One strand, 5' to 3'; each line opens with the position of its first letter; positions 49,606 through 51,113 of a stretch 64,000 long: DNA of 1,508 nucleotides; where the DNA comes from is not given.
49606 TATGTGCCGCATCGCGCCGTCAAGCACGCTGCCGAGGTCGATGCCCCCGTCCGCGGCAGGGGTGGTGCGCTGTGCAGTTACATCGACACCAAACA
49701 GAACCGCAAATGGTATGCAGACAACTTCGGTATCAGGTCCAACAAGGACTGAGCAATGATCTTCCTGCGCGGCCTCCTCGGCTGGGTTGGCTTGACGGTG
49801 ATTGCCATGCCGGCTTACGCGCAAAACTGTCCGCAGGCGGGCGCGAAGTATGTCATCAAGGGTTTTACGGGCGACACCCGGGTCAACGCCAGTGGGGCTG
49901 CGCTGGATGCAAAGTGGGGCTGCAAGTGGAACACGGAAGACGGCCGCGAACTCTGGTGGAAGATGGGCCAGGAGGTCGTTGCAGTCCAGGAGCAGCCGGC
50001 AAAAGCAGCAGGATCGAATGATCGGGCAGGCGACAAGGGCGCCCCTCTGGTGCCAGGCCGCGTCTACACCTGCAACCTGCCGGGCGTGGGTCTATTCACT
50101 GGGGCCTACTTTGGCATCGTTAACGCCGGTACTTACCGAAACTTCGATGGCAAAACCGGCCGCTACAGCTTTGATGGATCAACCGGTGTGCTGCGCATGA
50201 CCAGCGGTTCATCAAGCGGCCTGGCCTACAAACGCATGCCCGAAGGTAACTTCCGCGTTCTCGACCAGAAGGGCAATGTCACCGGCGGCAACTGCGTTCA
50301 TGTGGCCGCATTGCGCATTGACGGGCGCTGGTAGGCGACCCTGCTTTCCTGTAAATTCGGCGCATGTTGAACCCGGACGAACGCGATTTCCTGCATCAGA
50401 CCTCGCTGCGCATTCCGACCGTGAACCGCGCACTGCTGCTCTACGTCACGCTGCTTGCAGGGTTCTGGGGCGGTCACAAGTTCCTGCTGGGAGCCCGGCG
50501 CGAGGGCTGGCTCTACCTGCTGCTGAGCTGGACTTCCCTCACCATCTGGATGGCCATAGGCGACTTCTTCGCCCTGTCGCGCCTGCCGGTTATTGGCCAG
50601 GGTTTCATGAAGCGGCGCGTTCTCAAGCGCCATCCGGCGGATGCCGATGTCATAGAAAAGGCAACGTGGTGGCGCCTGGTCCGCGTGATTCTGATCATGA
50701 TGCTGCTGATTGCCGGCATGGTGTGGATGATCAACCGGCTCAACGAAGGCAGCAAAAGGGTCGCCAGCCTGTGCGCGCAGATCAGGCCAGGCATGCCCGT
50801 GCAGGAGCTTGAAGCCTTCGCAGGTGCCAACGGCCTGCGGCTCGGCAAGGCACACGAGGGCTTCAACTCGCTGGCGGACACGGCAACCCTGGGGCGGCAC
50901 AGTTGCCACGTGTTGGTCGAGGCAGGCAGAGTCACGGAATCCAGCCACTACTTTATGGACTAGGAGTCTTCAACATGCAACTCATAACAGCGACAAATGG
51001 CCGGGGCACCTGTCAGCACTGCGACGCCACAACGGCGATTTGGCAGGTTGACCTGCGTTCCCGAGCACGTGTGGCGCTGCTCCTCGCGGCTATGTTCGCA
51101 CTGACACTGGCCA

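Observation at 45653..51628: Compact six-gene operon of uncharacterised exported and membrane proteins behind a 7TMR-DISM two-component system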

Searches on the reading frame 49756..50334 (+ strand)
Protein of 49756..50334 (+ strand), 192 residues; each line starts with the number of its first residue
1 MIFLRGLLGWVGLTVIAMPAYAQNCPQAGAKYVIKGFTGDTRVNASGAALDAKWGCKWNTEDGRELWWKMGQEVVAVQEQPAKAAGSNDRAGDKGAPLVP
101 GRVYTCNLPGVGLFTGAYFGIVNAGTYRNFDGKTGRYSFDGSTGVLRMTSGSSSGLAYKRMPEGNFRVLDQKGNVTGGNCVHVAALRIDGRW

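Call 3: search_protein_families(library=pfam, proteins=[window:49756-50334:+], max_evalue=1)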
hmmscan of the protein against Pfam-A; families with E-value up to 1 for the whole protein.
window:49756-50334:+ (192 aa): 1 family
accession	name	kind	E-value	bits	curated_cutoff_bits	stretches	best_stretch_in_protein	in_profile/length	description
PF24479.1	PSI_PlexinA-B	-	0.076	13.3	25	1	52-62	7-17/26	Plexin A/B, PSI domain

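Call 4: search_protein_families(library=ncbifam, proteins=[window:49756-50334:+], max_evalue=1)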
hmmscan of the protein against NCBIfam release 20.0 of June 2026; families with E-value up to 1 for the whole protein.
window:49756-50334:+ (192 aa): 1 family
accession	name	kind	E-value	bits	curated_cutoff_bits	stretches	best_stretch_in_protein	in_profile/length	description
NF007464.0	PRK10040.1-4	equivalog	0.0025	18.5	168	1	13-57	14-58/112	hypothetical protein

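Call 8: find_encoding_contigs(protein=window:49756-50334:+, flank=10000, max_places=10)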
Protein window:49756-50334:+ (192 aa): 2 contigs read that carry it; 2 places shown.
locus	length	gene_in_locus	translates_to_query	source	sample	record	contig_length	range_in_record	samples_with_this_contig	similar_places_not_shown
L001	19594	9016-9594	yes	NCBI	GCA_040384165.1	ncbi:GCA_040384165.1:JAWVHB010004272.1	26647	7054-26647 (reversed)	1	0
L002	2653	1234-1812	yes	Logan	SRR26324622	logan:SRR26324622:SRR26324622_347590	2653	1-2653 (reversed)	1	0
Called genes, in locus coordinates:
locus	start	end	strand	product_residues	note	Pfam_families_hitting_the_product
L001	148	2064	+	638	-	PF13667:ThiC-associated, PF01964:ThiC_Rad_SAM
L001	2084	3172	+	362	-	PF01266:DAO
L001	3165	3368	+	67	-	PF02597:ThiS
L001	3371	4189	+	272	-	PF05690:ThiG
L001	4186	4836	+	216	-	PF02581:TMP-TENI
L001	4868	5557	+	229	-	PF00072:Response_reg, PF00196:GerE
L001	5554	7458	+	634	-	PF02518:HATPase_c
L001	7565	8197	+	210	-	PF00652:Ricin_B_lectin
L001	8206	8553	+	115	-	-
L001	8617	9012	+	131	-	-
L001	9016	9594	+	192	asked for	-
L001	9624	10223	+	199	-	PF05154:TM2 (weak)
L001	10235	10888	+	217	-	-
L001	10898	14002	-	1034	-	PF00873:ACR_tran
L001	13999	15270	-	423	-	PF25973:BSH_CzcB, PF25876:HH_MFP_RND (weak), PF25954:Beta-barrel_RND_2, PF25967:RND-MFP_C, PF25975:CzcB_C (weak)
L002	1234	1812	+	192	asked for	-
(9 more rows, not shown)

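Call 38: search_protein_families(library=padloc, proteins=[window:49756-50334:+], max_evalue=0.1)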
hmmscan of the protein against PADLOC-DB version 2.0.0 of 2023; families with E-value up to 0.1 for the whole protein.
window:49756-50334:+ (192 aa): 0 families

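Call 39: search_protein_families(library=phrogs, proteins=[window:49756-50334:+], max_evalue=0.1)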
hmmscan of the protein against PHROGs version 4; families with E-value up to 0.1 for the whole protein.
window:49756-50334:+ (192 aa): 0 families

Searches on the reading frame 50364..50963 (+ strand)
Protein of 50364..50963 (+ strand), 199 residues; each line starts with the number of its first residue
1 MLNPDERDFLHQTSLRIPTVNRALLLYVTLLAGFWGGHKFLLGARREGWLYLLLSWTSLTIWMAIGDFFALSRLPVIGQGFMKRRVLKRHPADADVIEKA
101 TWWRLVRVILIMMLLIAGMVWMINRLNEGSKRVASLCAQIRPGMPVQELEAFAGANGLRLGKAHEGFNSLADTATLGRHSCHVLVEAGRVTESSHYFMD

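Call 3: search_protein_families(library=pfam, proteins=[window:50364-50963:+], max_evalue=1)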
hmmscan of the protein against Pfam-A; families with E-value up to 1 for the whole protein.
window:50364-50963:+ (199 aa): 1 family
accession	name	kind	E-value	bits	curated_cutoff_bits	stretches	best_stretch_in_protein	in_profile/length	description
PF05154.21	TM2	-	9e-06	26.2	27.9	1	23-65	6-48/51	TM2 domain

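Call 4: search_protein_families(library=ncbifam, proteins=[window:50364-50963:+], max_evalue=1)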
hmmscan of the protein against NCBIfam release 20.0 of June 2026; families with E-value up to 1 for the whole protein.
window:50364-50963:+ (199 aa): 0 families

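Call 38: search_protein_families(library=padloc, proteins=[window:50364-50963:+], max_evalue=0.1)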
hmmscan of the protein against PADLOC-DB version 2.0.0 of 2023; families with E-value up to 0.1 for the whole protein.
window:50364-50963:+ (199 aa): 0 families

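Call 39: search_protein_families(library=phrogs, proteins=[window:50364-50963:+], max_evalue=0.1)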
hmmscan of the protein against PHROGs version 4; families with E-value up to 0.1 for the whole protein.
window:50364-50963:+ (199 aa): 3 families
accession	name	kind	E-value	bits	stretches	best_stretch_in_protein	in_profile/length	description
phrog_10680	-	unknown function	4.6e-06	27.8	1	5-67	61-123/144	-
phrog_10292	-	unknown function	6.4e-05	23.9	1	23-63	38-77/136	-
phrog_33436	-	unknown function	0.051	14.8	0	26-62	8-44/117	-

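Call 66: search_solved_structures(query=A3, max_evalue=10)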
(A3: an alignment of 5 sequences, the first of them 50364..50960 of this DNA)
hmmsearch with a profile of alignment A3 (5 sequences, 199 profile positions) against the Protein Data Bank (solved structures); distinct sequences matched with E-value up to 10: 0.
